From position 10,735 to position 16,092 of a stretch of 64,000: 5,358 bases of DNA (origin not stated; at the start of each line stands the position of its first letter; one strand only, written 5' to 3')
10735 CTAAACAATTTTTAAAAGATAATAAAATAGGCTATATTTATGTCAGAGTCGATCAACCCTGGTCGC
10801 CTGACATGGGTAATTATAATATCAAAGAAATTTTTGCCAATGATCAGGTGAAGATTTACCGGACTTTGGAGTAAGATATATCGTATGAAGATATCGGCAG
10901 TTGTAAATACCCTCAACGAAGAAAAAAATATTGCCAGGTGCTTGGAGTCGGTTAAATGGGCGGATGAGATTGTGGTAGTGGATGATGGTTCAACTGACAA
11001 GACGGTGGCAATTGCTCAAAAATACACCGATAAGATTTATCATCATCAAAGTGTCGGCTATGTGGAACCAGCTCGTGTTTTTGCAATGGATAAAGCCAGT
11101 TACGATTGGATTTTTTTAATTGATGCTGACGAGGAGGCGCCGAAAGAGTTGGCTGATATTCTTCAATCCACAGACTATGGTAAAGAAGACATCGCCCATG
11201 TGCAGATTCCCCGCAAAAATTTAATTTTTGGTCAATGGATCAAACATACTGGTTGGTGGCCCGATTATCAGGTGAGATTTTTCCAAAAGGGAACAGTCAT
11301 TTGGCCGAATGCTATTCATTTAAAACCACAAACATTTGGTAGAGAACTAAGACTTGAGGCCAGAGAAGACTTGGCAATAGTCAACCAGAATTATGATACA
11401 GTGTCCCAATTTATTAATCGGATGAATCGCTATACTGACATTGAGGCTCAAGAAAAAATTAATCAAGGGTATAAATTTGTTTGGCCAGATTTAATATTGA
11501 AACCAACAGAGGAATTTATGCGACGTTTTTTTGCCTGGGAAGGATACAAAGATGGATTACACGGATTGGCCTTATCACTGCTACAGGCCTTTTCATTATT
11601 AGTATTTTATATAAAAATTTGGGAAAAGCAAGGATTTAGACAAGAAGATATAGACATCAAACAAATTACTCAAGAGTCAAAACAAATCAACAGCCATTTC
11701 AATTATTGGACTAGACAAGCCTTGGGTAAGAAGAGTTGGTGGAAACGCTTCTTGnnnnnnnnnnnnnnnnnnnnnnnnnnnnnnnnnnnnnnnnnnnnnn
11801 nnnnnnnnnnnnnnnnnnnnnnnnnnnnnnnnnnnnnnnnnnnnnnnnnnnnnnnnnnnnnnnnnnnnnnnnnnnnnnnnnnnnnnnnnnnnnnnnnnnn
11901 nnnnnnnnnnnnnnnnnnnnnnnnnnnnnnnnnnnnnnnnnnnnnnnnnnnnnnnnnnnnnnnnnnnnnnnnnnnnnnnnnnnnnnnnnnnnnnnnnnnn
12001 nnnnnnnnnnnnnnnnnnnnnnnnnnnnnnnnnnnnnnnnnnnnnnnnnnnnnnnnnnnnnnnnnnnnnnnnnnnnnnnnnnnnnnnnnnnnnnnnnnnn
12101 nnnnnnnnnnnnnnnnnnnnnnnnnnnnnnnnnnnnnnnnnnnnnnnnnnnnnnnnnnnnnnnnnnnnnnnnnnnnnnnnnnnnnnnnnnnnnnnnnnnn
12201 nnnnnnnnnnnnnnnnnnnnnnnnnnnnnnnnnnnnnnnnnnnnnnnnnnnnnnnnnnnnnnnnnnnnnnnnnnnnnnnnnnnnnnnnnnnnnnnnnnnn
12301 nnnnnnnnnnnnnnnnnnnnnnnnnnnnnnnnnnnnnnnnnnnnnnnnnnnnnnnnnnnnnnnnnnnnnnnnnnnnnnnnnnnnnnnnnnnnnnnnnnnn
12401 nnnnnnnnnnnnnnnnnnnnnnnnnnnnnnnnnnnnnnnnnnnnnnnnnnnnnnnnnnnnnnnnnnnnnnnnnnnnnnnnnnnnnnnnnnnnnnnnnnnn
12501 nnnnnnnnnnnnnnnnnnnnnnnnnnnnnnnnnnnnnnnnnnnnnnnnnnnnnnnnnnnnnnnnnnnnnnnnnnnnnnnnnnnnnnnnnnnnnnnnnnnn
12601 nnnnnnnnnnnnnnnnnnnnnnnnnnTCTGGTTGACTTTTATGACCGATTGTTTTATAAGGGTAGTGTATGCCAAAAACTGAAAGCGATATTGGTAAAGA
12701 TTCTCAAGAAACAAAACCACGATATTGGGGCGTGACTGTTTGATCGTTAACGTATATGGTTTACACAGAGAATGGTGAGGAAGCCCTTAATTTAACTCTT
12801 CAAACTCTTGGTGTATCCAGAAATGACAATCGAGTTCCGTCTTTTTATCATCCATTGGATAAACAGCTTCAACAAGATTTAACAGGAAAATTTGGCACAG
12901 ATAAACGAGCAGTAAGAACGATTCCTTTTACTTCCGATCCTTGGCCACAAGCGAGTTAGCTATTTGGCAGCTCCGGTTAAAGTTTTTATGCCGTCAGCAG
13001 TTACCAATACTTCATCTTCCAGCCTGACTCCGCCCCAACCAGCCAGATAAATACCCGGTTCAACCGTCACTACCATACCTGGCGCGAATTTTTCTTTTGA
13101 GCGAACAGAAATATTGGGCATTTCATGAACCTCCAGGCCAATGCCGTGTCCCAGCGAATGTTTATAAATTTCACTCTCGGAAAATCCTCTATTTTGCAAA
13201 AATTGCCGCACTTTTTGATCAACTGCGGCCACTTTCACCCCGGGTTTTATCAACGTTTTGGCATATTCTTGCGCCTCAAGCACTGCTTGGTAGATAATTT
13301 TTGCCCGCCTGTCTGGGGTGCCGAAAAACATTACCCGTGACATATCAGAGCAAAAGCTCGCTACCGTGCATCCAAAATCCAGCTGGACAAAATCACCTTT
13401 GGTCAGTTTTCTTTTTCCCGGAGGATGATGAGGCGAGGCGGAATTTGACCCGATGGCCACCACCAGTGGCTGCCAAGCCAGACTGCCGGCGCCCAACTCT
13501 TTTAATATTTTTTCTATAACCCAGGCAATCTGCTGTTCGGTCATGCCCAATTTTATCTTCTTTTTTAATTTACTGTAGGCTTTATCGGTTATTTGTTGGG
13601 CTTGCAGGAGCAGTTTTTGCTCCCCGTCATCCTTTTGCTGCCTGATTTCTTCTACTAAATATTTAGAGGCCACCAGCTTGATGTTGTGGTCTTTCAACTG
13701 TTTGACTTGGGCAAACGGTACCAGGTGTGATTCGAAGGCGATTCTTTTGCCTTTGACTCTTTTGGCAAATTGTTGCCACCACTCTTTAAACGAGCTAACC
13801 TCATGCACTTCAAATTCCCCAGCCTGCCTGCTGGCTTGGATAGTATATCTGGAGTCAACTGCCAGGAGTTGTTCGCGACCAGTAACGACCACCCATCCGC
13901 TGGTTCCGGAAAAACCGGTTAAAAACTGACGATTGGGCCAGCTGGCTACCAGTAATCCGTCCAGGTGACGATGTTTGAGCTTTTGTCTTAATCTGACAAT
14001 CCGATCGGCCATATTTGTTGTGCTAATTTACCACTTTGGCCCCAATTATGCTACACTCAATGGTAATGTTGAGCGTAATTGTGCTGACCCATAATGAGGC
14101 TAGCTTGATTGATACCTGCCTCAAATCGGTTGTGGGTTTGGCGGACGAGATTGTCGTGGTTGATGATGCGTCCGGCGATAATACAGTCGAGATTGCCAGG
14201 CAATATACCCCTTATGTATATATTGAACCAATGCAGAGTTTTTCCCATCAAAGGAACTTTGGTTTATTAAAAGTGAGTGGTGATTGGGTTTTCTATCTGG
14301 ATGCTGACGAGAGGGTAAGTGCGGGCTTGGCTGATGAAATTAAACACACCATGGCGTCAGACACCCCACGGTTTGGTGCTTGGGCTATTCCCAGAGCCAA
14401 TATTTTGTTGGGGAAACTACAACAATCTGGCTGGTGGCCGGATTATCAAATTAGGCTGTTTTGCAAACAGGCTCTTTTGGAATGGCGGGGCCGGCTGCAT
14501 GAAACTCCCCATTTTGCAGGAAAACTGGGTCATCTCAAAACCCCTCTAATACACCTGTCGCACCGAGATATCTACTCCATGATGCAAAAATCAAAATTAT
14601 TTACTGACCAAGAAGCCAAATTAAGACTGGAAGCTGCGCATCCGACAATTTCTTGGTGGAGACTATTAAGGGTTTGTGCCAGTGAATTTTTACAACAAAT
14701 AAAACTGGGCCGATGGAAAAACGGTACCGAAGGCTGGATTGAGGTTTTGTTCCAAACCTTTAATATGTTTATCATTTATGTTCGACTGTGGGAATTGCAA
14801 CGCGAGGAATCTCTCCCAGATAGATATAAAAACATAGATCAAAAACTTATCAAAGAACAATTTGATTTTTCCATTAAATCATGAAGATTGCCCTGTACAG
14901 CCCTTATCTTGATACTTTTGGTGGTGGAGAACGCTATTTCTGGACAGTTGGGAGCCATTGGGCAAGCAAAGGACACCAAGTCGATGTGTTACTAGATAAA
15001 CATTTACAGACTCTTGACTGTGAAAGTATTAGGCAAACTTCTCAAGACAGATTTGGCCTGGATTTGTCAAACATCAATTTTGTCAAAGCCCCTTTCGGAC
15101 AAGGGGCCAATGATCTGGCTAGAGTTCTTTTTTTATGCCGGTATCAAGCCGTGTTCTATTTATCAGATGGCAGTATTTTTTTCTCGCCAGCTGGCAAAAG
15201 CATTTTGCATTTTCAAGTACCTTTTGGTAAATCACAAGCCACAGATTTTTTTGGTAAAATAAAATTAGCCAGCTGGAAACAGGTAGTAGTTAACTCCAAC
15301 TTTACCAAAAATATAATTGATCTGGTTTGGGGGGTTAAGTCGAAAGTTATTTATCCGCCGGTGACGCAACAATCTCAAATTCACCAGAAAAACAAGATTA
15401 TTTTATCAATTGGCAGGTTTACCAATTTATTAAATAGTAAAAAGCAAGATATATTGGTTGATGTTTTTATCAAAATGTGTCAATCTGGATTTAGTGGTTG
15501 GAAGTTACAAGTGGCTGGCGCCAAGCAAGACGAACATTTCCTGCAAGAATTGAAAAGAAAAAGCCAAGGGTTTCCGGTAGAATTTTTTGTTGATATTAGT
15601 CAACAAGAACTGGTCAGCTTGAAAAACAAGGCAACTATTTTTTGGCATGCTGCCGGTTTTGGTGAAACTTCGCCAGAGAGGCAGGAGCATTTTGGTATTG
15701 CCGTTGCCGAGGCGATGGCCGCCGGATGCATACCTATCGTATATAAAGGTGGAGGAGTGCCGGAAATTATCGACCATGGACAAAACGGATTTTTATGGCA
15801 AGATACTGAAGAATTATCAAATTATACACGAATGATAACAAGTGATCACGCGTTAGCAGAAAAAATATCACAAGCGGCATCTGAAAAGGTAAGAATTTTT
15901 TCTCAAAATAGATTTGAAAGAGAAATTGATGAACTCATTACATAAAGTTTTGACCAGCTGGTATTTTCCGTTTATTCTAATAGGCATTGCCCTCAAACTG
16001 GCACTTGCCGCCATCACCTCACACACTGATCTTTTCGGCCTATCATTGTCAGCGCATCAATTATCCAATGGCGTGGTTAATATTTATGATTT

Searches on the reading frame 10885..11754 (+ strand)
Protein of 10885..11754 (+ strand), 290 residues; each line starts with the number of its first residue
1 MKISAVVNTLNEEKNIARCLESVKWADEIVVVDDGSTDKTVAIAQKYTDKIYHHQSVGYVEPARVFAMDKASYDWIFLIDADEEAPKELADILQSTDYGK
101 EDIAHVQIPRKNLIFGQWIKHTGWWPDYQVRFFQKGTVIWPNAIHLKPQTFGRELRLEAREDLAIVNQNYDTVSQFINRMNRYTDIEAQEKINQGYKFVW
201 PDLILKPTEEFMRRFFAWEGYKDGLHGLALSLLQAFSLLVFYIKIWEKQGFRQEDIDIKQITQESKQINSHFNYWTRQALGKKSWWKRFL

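Call 48: search_protein_families(library=pfam, proteins=[window:10885-11754:+], max_evalue=0.001)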
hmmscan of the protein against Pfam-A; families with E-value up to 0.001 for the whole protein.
window:10885-11754:+ (290 aa): 2 families
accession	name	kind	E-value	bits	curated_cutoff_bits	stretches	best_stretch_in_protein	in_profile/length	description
PF00535.33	Glycos_transf_2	-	2.5e-23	83.3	23.3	1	4-132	1-141/168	Glycosyl transferase family 2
PF13704.12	Glyco_tranf_2_4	-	1.9e-05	25.5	27.5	1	16-83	7-82/98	Glycosyl transferase family 2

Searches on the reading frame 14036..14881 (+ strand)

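Call 48: search_protein_families(library=pfam, proteins=[window:14036-14881:+], max_evalue=0.001)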
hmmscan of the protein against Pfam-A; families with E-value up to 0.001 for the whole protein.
window:14036-14881:+ (282 aa): 2 families
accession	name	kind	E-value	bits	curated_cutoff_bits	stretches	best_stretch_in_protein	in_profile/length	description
PF00535.33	Glycos_transf_2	-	6.4e-19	68.9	23.3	1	13-96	1-93/168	Glycosyl transferase family 2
PF13704.12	Glyco_tranf_2_4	-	2.1e-05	25.4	27.5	1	19-92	1-82/98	Glycosyl transferase family 2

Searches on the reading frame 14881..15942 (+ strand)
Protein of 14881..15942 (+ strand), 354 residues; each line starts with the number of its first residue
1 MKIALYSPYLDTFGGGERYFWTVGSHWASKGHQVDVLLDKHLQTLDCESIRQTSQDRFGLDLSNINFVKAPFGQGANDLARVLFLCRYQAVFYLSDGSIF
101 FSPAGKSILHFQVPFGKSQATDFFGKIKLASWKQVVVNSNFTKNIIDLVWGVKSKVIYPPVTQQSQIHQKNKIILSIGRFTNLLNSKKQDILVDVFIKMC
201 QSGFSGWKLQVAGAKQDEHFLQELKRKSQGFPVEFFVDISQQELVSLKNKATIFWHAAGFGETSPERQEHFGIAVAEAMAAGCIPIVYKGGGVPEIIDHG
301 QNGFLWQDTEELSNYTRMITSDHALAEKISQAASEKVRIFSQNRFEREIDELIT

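Call 49: search_protein_families(library=pfam, proteins=[window:14881-15942:+], max_evalue=0.001)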
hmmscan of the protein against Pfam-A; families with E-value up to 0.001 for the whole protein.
window:14881-15942:+ (354 aa): 5 families
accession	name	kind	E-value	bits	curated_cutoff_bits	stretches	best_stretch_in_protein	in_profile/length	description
PF00534.26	Glycos_transf_1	-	1.3e-23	83.8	26.4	1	163-335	7-171/172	Glycosyl transferases group 1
PF13692.12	Glyco_trans_1_4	-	1.6e-16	61.3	27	1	172-315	2-135/142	Glycosyl transferases group 1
PF13439.12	Glyco_transf_4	-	4.5e-05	24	28.5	0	13-161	1-166/170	Glycosyltransferase Family 4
PF13524.12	Glyco_trans_1_2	-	0.00043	20.7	25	1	223-351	27-141/144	Glycosyl transferase-like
PF15924.11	ALG11_N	-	0.0008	19.9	29.8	0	3-68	4-71/209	ALG11 mannosyltransferase N-terminus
